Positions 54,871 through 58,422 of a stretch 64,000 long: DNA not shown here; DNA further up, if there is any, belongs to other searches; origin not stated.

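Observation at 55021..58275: Surface protein with four lamin-tail domains, PKD and a C-terminal OB-fold-like domain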

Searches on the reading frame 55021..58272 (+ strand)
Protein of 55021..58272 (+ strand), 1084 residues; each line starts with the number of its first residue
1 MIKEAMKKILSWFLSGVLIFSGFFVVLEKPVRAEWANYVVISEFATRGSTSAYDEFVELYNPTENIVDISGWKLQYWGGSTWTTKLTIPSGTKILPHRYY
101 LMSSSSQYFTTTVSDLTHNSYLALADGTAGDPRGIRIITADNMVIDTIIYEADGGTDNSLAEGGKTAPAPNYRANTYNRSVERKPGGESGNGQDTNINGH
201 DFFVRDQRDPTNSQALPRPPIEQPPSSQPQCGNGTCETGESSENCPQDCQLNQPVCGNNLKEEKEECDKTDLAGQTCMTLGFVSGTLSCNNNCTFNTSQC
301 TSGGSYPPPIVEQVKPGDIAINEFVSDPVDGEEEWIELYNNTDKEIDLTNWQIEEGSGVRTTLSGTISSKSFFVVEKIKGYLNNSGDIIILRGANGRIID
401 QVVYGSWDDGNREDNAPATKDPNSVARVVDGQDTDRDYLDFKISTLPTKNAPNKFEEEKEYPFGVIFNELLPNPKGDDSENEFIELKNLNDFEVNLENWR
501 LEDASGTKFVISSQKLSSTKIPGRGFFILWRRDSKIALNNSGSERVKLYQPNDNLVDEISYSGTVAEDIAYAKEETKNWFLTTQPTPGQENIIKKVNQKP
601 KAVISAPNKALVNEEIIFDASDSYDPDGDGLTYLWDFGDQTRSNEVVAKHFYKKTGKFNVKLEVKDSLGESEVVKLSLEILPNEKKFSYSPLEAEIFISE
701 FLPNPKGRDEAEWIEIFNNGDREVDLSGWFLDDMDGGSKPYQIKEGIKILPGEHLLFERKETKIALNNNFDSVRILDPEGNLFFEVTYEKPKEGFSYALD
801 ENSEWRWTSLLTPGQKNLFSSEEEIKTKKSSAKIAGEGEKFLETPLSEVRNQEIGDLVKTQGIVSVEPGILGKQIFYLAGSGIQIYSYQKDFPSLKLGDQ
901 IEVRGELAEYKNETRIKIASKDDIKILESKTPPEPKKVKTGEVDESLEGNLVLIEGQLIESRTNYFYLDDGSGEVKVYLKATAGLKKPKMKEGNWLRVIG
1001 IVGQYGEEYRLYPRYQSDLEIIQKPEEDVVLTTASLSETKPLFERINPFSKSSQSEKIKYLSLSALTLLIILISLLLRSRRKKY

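Call 3: search_protein_families(library=pfam, proteins=[window:55021-58272:+], max_evalue=1)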
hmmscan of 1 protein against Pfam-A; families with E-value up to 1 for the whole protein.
window:55021-58272:+ (1084 aa): 8 families
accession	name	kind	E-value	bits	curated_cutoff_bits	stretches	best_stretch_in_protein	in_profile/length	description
PF00932.25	LTD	-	1.1e-63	212.8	34.3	4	315-405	4-108/109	Lamin Tail Domain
PF18911.6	PKD_4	-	1.7e-18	66.9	27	1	597-672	1-76/85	PKD domain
PF00801.26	PKD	-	4.5e-11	43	23.5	1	612-672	13-73/80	PKD domain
PF01336.31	tRNA_anti-codon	-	1e-07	32.2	27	2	953-1012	2-68/75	OB-fold nucleic acid binding domain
PF18942.5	DUF5689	-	0.00029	21.2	28.6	1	895-1018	67-216/217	Family of unknown function (DUF5689)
PF21027.3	Sde0182_C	-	0.00038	21.4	27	1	615-640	1-27/83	Cellulose-binding protein Sde0182, C-terminal domain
PF02010.21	REJ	-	0.0027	16.8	25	1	612-642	98-135/452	REJ domain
PF16100.11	RMI2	-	0.0078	16.4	29.4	1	941-1005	31-97/132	RecQ-mediated genome instability protein 2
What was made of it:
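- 56809..57063 (+): PKD domain, aa 597-681. PKD_4 1.7e-18 and PKD 4.5e-11 (call 3).
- On ComEA: No HhH hit in the window protein (call 3).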

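Call 4: search_protein_families(library=ncbifam, proteins=[window:55021-58272:+], max_evalue=1)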
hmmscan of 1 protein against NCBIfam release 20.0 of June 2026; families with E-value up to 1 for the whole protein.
window:55021-58272:+ (1084 aa): 4 families
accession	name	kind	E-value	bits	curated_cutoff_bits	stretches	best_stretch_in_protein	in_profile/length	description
NF033680.1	exonuc_ExeM-GG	exception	5.9e-10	37.8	1300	3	38-97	25-82/884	extracellular exonuclease ExeM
NF033681.1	ExeM_NucH_DNase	subfamily_domain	1.2e-05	24.4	300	1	881-962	34-116/546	ExeM/NucH family extracellular endonuclease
NF038112.1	myxo_dep_M36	subfamily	0.0035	14.5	1500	1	593-677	1469-1560/1604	myxosortase-dependent M36 family metallopeptidase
TIGR00864.1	PCC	subfamily_domain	0.0065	12.8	1861.4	1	626-669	1082-1126/2700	polycystin cation channel protein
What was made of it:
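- On YhcR-type surface nuclease (OB x2 + SNase + 5'-nucleotidase + LPXTG): No SNase or nucleotidase hit (calls 3, 4).
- Closest known: ComEA. Different: It is not a homolog of ComEA (calls 3, 4).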

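Call 5: search_solved_structures(query=window:55021-58272:+, max_evalue=1, show_alignments=2)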
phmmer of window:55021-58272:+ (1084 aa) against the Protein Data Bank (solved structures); distinct sequences matched with E-value up to 1: 14.
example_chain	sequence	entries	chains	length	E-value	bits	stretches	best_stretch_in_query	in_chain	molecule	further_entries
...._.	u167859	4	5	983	8e-23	83.5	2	597-680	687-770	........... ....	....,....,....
9lrk_A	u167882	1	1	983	8.3e-23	83.5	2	597-680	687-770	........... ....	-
4u7k_A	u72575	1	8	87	1.2e-13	53.1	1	597-680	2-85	ColH protein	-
4u6t_A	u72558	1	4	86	1.4e-13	52.9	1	599-680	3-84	ColH protein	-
4aqo_A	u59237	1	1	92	3.4e-11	45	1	597-680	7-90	COLLAGENASE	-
4jgu_A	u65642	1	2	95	1e-10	43.4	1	597-676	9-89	ColH protein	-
4jrw_A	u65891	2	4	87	1e-10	43.4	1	599-680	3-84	Collagenase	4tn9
2y72_A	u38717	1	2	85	4.9e-10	41.2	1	603-680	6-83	COLLAGENASE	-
2y3u_A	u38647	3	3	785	2.1e-09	39.1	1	597-680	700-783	COLLAGENASE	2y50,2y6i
2c26_A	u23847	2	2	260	4.7e-09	37.9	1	597-680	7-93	ENDOGLUCANASE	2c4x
4l9d_A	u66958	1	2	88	1.9e-06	29.3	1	618-679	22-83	Protease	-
6aem_A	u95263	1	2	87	3.4e-05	25.1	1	621-673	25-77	PKD domain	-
1l0q_A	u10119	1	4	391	0.034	15.2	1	625-673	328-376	Surface layer protein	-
2yhg_A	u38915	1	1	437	0.35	11.8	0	588-639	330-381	CELLULOSE-BINDING PROTEIN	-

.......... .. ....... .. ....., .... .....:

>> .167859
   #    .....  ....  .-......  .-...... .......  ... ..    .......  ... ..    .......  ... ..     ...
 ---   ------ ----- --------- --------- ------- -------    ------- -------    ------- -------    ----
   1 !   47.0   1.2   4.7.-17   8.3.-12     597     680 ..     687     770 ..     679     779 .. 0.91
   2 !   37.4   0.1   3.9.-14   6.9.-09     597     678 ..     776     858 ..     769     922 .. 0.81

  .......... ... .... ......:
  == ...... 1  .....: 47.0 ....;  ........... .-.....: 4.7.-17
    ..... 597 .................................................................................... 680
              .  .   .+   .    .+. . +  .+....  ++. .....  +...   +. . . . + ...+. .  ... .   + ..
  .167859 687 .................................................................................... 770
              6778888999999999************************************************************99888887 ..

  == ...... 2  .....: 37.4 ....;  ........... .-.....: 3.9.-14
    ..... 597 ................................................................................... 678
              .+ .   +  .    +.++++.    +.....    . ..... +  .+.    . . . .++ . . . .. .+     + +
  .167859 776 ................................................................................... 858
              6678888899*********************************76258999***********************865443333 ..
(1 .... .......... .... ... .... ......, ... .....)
